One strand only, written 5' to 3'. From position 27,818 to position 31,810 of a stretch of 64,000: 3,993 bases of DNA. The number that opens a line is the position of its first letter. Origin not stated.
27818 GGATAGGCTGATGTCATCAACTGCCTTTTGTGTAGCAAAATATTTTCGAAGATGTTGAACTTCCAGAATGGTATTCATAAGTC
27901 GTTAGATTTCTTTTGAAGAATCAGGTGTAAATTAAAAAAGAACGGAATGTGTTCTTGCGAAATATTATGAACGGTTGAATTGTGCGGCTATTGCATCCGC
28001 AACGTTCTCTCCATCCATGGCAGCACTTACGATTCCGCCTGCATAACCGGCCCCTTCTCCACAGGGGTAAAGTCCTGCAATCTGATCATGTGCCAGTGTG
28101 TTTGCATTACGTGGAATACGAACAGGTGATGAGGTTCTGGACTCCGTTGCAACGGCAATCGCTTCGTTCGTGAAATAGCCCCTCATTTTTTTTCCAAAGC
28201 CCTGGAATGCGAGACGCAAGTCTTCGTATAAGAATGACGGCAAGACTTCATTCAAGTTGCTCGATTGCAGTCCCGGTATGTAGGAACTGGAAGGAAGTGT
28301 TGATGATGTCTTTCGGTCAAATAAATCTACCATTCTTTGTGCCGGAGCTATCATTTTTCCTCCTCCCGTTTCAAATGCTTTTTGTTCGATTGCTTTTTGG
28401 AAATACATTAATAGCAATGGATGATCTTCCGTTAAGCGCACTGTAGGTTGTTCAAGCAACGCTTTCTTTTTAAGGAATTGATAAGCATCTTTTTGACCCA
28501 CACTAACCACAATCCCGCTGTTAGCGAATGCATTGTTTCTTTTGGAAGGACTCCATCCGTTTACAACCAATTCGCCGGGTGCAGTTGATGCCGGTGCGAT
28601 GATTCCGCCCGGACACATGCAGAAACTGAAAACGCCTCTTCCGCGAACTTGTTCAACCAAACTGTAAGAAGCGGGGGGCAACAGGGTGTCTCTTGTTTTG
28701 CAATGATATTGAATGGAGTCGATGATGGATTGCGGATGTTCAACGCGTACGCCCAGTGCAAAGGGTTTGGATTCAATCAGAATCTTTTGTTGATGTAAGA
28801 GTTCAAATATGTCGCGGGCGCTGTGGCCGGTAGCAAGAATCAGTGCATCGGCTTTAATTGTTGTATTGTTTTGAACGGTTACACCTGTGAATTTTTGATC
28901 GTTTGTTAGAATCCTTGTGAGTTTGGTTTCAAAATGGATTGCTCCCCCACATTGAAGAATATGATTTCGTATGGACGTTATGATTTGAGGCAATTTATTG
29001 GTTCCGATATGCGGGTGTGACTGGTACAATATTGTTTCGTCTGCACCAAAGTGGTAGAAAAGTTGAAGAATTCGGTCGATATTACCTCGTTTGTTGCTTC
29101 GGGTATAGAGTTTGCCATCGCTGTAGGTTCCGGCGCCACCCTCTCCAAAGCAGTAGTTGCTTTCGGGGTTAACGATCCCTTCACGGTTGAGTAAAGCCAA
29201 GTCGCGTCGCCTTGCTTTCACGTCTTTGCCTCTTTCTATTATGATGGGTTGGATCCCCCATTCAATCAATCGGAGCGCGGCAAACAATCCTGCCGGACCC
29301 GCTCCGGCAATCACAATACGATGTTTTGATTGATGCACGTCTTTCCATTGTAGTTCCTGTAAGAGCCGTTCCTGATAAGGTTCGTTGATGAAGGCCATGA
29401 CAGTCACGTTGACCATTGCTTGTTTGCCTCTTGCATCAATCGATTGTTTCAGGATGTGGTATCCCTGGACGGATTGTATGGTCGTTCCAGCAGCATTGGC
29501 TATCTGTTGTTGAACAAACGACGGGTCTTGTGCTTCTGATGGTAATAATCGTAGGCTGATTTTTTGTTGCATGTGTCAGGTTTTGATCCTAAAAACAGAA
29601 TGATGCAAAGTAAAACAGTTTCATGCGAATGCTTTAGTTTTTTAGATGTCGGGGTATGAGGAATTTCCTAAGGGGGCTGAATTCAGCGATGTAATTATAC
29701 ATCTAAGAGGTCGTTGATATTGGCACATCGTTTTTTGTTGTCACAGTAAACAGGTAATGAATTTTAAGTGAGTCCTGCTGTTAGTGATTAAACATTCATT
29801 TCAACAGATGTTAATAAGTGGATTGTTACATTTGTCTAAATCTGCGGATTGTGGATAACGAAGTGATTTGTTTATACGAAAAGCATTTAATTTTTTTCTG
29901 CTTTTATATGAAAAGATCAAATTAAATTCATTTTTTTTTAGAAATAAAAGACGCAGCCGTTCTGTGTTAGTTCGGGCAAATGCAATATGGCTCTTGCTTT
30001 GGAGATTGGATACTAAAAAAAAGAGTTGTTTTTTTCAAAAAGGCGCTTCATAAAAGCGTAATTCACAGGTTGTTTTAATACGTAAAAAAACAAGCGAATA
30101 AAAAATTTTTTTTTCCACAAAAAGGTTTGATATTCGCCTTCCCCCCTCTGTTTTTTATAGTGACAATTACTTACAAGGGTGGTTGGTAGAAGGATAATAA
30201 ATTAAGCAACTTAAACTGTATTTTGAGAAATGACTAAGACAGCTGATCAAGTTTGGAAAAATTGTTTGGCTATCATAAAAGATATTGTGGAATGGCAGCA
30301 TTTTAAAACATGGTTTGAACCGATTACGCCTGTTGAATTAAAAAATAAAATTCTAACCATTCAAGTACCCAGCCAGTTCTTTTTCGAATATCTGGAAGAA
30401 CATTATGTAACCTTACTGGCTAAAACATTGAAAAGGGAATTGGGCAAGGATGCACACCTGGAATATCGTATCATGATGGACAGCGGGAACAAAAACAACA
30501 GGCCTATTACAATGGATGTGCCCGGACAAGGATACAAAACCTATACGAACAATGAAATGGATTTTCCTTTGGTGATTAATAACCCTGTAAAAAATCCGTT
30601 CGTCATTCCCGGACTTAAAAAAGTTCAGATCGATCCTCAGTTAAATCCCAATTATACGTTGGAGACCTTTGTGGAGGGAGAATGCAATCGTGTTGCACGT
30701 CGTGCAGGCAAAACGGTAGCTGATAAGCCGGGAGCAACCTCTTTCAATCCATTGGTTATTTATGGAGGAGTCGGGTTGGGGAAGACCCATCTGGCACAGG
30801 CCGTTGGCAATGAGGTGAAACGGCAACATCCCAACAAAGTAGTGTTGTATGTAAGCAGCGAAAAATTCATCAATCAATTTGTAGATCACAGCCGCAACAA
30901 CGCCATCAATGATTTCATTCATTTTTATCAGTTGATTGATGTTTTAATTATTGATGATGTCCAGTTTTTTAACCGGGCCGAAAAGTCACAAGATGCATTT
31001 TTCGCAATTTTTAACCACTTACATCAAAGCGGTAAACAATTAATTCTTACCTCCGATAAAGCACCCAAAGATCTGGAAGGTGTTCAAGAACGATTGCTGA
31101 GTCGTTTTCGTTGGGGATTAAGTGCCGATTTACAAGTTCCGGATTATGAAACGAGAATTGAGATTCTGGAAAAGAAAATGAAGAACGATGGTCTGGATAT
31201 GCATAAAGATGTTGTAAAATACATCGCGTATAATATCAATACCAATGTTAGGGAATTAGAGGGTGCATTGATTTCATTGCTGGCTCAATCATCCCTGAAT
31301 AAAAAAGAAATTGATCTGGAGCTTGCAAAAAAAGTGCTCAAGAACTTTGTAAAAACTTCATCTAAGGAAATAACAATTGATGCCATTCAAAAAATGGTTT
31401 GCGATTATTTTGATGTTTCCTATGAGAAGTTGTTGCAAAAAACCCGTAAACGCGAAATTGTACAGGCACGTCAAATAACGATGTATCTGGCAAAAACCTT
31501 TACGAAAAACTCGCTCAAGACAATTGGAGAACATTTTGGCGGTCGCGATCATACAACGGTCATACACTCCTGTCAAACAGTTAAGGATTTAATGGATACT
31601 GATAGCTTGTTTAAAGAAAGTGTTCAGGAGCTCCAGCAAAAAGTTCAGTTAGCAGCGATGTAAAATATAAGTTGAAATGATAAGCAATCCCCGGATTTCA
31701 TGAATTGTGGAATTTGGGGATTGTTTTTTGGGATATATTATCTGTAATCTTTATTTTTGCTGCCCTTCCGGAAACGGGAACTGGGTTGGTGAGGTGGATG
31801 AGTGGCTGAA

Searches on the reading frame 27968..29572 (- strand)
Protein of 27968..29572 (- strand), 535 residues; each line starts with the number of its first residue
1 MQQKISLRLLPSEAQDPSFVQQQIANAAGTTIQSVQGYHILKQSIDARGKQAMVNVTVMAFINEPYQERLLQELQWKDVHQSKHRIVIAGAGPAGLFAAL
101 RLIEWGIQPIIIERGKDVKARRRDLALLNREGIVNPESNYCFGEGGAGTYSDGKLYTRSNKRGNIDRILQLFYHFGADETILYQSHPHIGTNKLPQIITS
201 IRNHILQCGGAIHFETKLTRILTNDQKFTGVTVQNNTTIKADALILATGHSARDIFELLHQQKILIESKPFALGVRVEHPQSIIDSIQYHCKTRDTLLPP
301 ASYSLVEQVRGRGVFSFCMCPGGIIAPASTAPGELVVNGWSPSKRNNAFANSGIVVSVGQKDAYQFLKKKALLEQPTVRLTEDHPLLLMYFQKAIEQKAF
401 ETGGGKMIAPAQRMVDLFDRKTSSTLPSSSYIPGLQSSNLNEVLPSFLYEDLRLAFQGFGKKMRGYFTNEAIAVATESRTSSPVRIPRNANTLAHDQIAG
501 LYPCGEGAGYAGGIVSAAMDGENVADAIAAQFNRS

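Call 82: search_protein_families(library=pfam, proteins=[window:27968-29572:-], max_evalue=0.00001)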
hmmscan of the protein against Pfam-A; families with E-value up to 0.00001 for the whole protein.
window:27968-29572:- (535 aa): 6 families
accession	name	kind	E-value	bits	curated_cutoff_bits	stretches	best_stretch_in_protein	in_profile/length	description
PF21688.3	FAD-depend_C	-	1.4e-66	224.9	27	1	270-480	1-197/197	FAD-dependent protein, C-terminal domain-like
PF03486.20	HI0933_like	-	1.6e-09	38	50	0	193-251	107-165/244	HI0933-like protein Rossmann domain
PF01266.30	DAO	-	1.3e-08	35.2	27.9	0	203-272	157-228/353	FAD dependent oxidoreductase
PF07992.20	Pyr_redox_2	-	2.2e-08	34.3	26.1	1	85-255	2-114/291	Pyridine nucleotide-disulphide oxidoreductase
PF00890.30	FAD_binding_2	-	1.3e-07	31.6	20.4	0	86-117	2-33/414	FAD binding domain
PF13738.12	Pyr_redox_3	-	1.3e-06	28.3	30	0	87-119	1-34/305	Pyridine nucleotide-disulphide oxidoreductase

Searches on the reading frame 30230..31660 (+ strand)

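Call 82: search_protein_families(library=pfam, proteins=[window:30230-31660:+], max_evalue=0.00001)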
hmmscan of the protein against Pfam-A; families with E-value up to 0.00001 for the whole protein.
window:30230-31660:+ (477 aa): 5 families
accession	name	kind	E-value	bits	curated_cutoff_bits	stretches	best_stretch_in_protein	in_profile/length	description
PF00308.24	Bac_DnaA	-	8.7e-60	202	23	1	138-299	1-161/162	Bacterial DnaA ATPAse domain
PF08299.17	Bac_DnaA_C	-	7e-31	106.5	31.5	1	383-451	1-69/69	Bacterial dnaA protein helix-turn-helix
PF11638.13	DnaA_N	-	5.3e-17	61.7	24.6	1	7-67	2-63/65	DnaA N-terminal domain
PF01695.23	IstB_IS21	-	5.3e-10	39.6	24.1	1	175-278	95-195/238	IstB-like ATP binding protein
PF00004.35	AAA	-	3.1e-06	28.1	21.2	0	176-266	2-97/131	ATPase family associated with various cellular activities (AAA)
